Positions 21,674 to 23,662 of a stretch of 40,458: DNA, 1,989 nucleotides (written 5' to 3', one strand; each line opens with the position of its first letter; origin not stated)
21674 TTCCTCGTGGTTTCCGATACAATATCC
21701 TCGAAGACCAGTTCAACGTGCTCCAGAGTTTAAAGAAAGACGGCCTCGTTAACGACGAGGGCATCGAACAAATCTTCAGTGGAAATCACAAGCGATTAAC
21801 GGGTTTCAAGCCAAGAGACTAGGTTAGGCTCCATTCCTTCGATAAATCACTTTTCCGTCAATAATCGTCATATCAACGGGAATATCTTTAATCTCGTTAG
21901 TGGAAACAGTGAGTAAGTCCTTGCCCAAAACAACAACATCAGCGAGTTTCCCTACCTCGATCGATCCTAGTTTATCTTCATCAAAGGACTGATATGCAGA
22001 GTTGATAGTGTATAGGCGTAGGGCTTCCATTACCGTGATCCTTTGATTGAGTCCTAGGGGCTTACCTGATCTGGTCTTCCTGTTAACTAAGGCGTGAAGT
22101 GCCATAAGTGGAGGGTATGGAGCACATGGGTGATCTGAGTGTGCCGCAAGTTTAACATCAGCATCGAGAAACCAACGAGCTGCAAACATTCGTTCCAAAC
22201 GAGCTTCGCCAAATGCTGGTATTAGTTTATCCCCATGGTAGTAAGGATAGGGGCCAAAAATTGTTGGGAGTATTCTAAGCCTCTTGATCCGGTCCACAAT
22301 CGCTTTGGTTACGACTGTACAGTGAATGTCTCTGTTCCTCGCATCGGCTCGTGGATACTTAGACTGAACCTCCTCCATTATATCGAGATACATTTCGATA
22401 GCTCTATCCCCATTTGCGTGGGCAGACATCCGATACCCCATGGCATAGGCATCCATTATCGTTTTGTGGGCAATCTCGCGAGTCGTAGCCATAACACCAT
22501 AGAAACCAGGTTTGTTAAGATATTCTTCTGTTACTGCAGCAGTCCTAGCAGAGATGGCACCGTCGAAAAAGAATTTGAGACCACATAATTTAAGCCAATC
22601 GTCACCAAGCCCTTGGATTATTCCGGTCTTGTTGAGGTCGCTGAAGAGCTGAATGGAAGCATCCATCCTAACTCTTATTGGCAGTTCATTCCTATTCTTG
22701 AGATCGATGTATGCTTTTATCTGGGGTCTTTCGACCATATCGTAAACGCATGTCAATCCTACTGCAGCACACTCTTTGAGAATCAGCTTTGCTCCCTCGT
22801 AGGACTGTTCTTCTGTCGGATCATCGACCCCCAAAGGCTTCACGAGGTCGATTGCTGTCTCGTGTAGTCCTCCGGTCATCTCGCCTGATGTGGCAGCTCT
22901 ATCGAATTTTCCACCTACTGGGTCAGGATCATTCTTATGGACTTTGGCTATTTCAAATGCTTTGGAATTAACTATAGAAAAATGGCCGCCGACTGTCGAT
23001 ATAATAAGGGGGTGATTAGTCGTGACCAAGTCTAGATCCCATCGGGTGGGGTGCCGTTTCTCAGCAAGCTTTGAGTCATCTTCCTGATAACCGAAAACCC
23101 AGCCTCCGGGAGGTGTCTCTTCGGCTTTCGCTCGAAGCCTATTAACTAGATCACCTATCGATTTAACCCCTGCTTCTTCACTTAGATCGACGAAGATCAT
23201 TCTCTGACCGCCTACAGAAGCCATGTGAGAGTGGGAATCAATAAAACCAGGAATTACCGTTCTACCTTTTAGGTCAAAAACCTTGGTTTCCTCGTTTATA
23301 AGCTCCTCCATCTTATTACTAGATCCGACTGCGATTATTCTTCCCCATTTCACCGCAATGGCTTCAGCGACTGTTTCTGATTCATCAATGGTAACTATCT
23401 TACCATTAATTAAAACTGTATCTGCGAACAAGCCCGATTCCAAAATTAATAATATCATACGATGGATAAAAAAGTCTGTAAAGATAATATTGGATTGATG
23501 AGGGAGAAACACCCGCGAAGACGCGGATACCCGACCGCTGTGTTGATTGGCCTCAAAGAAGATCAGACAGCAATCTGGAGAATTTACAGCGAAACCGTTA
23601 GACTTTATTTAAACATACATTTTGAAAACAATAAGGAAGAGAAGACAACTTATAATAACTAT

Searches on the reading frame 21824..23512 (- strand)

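Call 52: search_protein_families(library=ncbifam, proteins=[window:21824-23512:-], max_evalue=0.00001)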
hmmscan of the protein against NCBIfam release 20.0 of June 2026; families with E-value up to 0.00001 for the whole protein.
window:21824-23512:- (562 aa): 27 families (the best 25 are shown)
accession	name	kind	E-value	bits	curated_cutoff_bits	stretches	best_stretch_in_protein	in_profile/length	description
NF006056.0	PRK08204.1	subfamily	2.3e-14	53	391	1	32-97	5-67/449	hypothetical protein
NF051886.1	XaaProDiPepCaul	equivalog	5.6e-13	48.7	500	1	41-102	9-69/398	Xaa-Pro dipeptidase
TIGR01224.1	hutI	equivalog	6.8e-13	48.2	298.15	1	50-100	4-52/377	imidazolonepropionase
TIGR01178.1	ade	equivalog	2.7e-12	46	472.5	1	31-99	1-61/552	adenine deaminase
NF005557.0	PRK07228.1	equivalog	2.1e-11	43.2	522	1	32-98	3-66/445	5'-deoxyadenosine deaminase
TIGR02967.1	guan_deamin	equivalog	7.2e-11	41.7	375.4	1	51-98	8-55/401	guanine deaminase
NF006055.0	PRK08203.1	equivalog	2.2e-10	39.7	532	1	36-98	11-72/455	8-oxoguanine deaminase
NF006549.0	PRK09045.1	equivalog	6e-10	38.3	540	0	492-529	341-378/444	TRZ/ATZ family hydrolase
NF006689.0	PRK09237.1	equivalog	1.4e-09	37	371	1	31-99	4-68/383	amidohydrolase/deacetylase family metallohydrolase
NF011990.0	PRK15446.2-6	subfamily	2.4e-09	36.4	233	0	33-95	3-64/390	alpha-D-ribose 1-methylphosphonate 5-triphosphate diphosphatase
NF006679.0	PRK09228.1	subfamily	5.5e-09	35.3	351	1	51-98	33-80/433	guanine deaminase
NF006560.0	PRK09061.1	subfamily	1.3e-08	33.6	340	1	15-106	11-96/517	amidohydrolase family protein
TIGR03178.1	allantoinase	equivalog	1.5e-08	33.9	357.85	1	33-101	3-64/441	allantoinase AllB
NF005540.0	PRK07203.1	equivalog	1.9e-08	33.4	444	1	33-99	3-70/444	putative aminohydrolase SsnA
NF009686.0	PRK13207.1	subfamily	2.6e-08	33.1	354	0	496-537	404-445/569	urease subunit alpha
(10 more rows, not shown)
